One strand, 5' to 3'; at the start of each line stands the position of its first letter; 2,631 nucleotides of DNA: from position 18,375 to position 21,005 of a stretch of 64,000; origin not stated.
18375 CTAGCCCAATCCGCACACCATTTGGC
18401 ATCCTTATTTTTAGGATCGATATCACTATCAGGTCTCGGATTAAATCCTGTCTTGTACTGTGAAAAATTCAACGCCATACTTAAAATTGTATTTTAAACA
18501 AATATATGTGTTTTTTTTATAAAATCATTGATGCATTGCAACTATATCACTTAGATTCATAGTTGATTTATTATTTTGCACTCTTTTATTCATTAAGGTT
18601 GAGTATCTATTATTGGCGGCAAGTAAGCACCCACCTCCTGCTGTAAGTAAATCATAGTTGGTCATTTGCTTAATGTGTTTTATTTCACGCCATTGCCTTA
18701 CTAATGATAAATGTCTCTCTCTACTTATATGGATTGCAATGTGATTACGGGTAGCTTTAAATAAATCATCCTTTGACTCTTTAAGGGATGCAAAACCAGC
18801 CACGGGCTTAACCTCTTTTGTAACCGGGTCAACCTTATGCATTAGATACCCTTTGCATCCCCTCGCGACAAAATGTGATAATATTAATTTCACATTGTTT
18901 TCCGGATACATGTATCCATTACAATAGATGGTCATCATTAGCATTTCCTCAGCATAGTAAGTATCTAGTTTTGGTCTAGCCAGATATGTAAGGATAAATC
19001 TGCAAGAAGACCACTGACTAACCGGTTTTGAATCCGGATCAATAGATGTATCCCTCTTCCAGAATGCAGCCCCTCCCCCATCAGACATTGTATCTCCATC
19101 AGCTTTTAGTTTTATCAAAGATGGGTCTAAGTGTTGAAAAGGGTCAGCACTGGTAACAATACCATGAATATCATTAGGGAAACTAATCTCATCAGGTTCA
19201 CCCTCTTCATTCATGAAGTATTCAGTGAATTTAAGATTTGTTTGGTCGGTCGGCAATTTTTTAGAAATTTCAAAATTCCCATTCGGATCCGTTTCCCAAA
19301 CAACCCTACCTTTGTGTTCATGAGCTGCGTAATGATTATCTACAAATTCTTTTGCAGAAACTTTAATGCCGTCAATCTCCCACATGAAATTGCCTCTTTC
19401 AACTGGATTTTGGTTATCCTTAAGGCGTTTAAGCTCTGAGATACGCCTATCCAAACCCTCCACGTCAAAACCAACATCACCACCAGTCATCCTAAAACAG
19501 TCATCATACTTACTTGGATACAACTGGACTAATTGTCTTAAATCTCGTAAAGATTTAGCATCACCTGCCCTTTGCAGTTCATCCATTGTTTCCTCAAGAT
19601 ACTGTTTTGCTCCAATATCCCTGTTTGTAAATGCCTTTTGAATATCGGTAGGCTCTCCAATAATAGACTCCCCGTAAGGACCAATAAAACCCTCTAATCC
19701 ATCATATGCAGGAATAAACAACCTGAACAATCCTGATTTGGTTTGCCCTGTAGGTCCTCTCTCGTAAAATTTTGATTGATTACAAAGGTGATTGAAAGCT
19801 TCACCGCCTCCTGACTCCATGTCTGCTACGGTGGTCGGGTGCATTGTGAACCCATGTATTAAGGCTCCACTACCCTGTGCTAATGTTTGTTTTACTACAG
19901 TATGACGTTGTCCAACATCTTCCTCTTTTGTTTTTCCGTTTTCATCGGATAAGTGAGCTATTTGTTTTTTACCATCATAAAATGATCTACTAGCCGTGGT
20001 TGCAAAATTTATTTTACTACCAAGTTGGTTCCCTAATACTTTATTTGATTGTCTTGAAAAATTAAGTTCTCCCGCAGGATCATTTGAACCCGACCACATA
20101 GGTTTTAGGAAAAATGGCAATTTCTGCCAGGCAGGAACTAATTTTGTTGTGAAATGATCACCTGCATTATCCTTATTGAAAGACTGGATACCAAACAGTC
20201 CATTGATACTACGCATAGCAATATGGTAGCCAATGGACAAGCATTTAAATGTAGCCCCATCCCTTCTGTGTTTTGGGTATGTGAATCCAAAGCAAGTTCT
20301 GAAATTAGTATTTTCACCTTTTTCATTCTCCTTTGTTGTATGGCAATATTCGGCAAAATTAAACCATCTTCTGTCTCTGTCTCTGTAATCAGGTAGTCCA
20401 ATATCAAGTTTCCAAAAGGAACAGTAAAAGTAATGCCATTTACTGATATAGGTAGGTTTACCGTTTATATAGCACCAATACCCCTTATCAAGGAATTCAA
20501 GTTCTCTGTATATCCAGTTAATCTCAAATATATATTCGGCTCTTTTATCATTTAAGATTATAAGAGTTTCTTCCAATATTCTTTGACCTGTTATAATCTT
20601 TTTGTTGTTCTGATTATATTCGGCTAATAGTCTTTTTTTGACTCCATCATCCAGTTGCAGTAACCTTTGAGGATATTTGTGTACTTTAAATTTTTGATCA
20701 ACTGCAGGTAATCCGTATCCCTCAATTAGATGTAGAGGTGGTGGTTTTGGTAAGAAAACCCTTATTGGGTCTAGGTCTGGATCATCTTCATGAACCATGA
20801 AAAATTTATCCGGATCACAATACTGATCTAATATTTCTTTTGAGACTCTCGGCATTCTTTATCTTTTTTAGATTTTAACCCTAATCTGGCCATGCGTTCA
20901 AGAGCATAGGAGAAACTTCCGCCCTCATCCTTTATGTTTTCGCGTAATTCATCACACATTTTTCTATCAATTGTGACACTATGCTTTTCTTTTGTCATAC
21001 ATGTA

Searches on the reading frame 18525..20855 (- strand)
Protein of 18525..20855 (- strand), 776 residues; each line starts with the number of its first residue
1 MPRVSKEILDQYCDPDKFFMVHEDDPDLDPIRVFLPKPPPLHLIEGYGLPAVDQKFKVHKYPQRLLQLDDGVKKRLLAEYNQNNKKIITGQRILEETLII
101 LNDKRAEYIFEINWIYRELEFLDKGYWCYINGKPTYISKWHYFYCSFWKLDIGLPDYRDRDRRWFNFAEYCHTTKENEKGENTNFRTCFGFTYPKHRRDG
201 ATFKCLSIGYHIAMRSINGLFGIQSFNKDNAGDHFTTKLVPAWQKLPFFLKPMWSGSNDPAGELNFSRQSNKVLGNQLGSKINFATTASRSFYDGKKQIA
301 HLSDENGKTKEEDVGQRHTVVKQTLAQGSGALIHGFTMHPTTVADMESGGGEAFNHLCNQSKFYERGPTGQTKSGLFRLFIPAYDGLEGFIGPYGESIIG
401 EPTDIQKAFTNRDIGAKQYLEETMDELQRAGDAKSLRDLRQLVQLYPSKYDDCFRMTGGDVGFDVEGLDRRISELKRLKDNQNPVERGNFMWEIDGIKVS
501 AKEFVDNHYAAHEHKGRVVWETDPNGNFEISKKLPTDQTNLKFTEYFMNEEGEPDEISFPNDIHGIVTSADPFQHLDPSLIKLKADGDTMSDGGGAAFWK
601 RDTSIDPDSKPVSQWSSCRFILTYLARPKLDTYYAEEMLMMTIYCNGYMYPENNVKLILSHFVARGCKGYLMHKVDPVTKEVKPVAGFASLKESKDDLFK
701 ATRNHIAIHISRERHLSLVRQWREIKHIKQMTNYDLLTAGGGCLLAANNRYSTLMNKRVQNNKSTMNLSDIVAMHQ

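Call 33: search_protein_families(library=phrogs, proteins=[window:18525-20855:-], max_evalue=0.001)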
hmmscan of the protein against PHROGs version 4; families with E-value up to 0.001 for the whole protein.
window:18525-20855:- (776 aa): 1 family
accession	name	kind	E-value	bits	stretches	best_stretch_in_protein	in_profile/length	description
phrog_6681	-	head and packaging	2.3e-52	179.3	1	115-738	95-698/758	terminase large subunit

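Call 79: search_dna_similar(query=window:18525-20855:-, collection=phages, mode=protein, max_evalue=1e-30, max_rows=15)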
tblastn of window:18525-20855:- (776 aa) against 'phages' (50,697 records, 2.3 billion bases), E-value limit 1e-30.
Records with a match: 9; places in all: 9; records where one place covers at least 80% of the query: 8.
Best place of each record, by identity: <60% 9.
By first word of the organism name: Cellulophaga 8; Caudoviricetes 1.
By host as written in the record: Cellulophaga baltica #13 2; Cellulophaga baltica #18 2; Cellulophaga baltica #19 2; Cellulophaga baltica NN016046 2; - 1.
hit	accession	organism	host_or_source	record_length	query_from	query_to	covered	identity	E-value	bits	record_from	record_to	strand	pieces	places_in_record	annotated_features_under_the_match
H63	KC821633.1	Cellulophaga phage phi13:2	Cellulophaga baltica #13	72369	27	717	89%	26.5%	2e-36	154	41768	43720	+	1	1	hypothetical protein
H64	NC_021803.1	Cellulophaga phage phi13:2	Cellulophaga baltica #13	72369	27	717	89%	26.5%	2e-36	154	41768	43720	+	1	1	terminase large subunit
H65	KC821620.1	Cellulophaga phage phi18:3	Cellulophaga baltica #18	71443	27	717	89%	26.4%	2e-37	157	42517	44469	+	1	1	hypothetical protein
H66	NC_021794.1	Cellulophaga phage phi18:3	Cellulophaga baltica #18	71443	27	717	89%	26.4%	2e-37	157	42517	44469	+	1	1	terminase large subunit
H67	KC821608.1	Cellulophaga phage phi19:3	Cellulophaga baltica #19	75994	27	717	89%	26.3%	6e-36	153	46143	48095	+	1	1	hypothetical protein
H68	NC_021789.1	Cellulophaga phage phi19:3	Cellulophaga baltica #19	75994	27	717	89%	26.3%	6e-36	153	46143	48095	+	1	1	terminase large subunit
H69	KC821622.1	Cellulophaga phage phi46:3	Cellulophaga baltica NN016046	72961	27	717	89%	26.3%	6e-37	156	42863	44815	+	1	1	hypothetical protein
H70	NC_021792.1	Cellulophaga phage phi46:3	Cellulophaga baltica NN016046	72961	27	717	89%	26.3%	6e-37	156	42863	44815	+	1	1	terminase large subunit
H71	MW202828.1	Caudoviricetes sp.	Manatee Spring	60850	112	718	78%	28.6%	7e-51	199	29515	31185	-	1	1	terminase large subunit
